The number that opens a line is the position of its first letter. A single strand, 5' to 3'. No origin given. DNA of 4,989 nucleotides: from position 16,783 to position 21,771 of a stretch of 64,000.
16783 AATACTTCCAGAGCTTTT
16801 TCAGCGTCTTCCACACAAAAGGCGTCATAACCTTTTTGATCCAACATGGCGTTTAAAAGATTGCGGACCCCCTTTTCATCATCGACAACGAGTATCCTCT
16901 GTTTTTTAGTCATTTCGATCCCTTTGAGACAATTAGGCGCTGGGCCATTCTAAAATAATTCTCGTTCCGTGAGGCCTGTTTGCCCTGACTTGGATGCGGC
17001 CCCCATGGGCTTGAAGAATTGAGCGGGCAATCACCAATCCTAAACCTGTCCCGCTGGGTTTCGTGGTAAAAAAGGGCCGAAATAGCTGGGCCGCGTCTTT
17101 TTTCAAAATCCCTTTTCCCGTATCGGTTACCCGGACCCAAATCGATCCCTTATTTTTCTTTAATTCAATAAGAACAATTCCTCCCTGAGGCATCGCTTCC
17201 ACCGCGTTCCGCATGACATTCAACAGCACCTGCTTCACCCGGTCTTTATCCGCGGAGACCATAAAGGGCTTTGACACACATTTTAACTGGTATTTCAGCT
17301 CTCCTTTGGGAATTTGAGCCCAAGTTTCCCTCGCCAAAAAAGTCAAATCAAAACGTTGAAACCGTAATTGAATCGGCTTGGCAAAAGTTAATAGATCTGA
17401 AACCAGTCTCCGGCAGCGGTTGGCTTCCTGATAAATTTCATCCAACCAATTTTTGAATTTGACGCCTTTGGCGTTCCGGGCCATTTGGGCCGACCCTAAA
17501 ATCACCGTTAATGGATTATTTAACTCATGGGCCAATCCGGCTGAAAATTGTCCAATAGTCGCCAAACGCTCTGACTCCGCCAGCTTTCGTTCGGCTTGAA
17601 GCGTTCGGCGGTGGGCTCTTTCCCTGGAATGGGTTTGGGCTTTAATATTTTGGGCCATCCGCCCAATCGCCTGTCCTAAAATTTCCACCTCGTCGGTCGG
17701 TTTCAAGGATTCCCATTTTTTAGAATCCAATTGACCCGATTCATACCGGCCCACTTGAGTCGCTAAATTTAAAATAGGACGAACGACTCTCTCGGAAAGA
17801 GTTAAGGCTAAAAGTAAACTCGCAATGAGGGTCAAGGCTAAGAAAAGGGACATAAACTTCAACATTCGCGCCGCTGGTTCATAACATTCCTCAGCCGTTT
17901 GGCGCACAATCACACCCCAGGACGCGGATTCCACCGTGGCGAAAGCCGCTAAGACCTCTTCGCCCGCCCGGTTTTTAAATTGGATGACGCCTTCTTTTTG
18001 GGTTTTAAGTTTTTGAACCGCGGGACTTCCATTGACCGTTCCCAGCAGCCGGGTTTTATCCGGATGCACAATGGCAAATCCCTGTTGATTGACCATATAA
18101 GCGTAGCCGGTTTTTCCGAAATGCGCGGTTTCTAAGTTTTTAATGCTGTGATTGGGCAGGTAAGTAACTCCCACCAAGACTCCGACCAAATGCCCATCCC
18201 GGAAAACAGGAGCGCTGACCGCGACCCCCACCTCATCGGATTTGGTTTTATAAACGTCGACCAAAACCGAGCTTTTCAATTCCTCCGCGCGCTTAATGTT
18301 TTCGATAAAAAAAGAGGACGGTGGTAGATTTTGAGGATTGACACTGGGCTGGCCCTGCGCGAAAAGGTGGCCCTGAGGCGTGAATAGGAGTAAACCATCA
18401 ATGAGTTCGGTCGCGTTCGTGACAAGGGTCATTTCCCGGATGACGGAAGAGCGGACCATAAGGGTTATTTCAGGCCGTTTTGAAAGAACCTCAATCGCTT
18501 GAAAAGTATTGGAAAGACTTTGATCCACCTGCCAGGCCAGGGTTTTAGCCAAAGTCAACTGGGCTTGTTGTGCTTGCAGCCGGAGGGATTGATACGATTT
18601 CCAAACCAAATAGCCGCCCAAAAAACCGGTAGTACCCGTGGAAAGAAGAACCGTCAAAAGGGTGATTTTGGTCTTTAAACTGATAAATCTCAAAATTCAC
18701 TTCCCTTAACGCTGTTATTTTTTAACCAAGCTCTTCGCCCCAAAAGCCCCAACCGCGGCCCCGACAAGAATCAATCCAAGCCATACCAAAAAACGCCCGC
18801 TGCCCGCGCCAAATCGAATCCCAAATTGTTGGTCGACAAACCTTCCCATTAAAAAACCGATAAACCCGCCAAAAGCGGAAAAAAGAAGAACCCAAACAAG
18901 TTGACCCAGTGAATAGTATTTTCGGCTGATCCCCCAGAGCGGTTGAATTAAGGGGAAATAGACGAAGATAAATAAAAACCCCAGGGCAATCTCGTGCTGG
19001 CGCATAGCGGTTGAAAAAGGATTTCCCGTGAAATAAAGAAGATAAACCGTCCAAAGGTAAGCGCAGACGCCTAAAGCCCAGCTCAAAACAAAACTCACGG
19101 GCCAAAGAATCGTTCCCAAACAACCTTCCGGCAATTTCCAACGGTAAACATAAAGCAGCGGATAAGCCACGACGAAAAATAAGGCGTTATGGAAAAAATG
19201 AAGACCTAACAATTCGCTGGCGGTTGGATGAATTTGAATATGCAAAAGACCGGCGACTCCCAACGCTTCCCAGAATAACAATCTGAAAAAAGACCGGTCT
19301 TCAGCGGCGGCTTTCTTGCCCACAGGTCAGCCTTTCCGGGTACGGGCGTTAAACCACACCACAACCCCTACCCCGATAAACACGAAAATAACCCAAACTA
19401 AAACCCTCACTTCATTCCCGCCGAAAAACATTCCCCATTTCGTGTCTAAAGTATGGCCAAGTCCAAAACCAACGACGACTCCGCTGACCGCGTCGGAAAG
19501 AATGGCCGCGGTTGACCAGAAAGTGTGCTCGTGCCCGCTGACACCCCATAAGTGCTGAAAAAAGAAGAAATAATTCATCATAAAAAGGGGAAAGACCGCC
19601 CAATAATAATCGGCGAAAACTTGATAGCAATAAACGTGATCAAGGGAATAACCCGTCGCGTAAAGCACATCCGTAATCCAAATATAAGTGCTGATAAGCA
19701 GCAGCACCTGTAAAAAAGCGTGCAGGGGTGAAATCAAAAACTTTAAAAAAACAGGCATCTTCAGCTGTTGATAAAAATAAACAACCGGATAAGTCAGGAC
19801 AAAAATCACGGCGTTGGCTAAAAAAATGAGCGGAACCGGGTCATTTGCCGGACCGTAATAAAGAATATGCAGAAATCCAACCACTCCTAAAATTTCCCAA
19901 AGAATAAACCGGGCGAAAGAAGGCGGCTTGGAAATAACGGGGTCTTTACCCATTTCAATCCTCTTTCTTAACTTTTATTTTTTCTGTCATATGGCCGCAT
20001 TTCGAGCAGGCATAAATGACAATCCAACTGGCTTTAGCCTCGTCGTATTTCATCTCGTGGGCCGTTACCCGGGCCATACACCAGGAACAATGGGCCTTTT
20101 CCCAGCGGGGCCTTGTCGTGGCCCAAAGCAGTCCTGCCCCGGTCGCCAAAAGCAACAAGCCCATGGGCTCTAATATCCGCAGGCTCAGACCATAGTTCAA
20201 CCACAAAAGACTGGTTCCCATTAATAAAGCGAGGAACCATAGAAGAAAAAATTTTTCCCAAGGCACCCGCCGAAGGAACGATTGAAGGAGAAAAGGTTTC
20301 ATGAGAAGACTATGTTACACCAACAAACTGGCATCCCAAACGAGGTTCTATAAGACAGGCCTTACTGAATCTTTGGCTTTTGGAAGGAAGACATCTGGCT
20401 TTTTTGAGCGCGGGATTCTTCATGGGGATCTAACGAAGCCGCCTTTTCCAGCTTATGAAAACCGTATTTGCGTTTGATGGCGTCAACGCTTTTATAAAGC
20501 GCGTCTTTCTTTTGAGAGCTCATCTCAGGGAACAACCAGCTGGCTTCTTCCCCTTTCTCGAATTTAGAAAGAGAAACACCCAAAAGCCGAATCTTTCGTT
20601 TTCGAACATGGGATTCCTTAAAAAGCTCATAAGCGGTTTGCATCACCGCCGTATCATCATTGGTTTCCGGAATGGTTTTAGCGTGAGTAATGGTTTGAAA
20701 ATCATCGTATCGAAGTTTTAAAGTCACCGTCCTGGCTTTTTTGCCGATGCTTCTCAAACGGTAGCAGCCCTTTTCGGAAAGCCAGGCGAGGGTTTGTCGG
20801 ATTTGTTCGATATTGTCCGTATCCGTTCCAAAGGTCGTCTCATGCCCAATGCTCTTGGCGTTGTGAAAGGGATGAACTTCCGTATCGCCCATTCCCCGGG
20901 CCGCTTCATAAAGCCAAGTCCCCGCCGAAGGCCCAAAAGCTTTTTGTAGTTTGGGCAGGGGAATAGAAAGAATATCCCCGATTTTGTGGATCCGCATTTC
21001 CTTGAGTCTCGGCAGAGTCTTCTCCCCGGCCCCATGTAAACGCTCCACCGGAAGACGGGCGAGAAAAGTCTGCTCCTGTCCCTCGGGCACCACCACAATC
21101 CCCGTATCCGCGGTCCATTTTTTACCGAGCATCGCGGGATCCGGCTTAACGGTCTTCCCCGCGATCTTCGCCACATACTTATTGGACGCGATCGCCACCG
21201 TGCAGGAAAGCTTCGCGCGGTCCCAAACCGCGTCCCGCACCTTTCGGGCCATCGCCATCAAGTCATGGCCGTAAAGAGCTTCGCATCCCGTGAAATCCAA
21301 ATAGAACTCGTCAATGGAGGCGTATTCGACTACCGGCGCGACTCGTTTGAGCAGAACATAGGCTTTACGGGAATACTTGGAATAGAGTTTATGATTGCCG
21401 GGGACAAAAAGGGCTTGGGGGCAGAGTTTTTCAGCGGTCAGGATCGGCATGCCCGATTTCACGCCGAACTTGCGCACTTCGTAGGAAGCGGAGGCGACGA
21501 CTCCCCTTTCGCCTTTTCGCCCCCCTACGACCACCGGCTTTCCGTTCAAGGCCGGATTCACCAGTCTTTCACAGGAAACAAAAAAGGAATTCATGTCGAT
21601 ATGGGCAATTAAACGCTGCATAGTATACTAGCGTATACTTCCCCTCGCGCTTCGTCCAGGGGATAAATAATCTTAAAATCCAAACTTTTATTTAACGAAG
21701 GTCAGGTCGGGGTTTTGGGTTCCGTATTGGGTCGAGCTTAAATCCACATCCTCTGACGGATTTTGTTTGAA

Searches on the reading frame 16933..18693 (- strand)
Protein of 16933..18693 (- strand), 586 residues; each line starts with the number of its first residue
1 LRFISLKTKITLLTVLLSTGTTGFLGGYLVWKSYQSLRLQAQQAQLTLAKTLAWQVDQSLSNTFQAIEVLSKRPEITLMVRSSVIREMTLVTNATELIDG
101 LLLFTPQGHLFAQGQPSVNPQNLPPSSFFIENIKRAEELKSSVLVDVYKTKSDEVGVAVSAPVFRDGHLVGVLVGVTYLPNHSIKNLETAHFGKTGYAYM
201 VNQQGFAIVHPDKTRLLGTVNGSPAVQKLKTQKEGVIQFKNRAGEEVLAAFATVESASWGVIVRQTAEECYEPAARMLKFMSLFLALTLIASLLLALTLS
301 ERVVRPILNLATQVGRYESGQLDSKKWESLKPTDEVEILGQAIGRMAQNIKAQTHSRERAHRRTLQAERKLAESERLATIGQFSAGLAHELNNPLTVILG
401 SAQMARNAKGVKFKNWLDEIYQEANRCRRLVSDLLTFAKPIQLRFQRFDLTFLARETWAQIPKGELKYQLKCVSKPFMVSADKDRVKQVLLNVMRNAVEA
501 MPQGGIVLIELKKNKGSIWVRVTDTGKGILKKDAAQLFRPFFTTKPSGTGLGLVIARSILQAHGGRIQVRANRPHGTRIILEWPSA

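Call 8: search_protein_families(library=pfam, proteins=[window:16933-18693:-], max_evalue=0.001)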
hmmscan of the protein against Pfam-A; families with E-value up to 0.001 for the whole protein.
window:16933-18693:- (586 aa): 5 families
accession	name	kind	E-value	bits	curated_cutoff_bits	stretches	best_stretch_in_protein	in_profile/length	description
PF02518.31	HATPase_c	-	4.6e-24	85.4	26.4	1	482-584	2-108/111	Histidine kinase-, DNA gyrase B-, and HSP90-like ATPase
PF00512.31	HisKA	-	1.4e-16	60.7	26.9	1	381-439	3-62/66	His Kinase A (phospho-acceptor) domain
PF02743.24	dCache_1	-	7.6e-16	58.8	45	1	37-263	3-239/240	Cache domain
PF17201.10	Cache_3-Cache_2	-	2.1e-14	54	27.7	1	157-277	161-296/299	Cache 3/Cache 2 fusion domain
PF00672.30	HAMP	-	7.1e-06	26.7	25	1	302-351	5-52/53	HAMP domain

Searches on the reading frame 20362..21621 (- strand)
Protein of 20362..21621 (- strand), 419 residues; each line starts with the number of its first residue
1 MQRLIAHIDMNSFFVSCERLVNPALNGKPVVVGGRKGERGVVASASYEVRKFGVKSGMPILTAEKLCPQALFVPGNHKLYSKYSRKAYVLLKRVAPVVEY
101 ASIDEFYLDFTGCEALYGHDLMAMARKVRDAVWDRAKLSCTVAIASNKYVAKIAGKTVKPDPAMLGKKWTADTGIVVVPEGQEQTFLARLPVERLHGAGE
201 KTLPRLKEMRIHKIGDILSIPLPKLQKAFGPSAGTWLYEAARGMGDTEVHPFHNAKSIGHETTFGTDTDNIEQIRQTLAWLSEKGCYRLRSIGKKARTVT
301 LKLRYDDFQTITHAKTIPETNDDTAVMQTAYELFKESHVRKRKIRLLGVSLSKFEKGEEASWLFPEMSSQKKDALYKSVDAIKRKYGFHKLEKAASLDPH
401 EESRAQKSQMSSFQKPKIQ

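Call 8: search_protein_families(library=pfam, proteins=[window:20362-21621:-], max_evalue=0.001)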
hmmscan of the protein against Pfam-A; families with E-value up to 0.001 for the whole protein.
window:20362-21621:- (419 aa): 4 families
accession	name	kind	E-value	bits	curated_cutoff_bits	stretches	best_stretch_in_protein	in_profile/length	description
PF00817.25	IMS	-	1.6e-45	155.1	23.2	1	8-155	1-147/148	impB/mucB/samB family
PF11799.13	IMS_C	-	6.6e-29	101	20.7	1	256-358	2-103/109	impB/mucB/samB family C-terminal domain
PF21999.2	IMS_HHH_1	-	3e-09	37.6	27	1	195-244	3-52/53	DNA polymerase-iota, thumb domain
PF21704.3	POLH-Rev1_HhH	-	9.2e-07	29.4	27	1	191-244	2-56/56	DNApol eta/Rev1, HhH motif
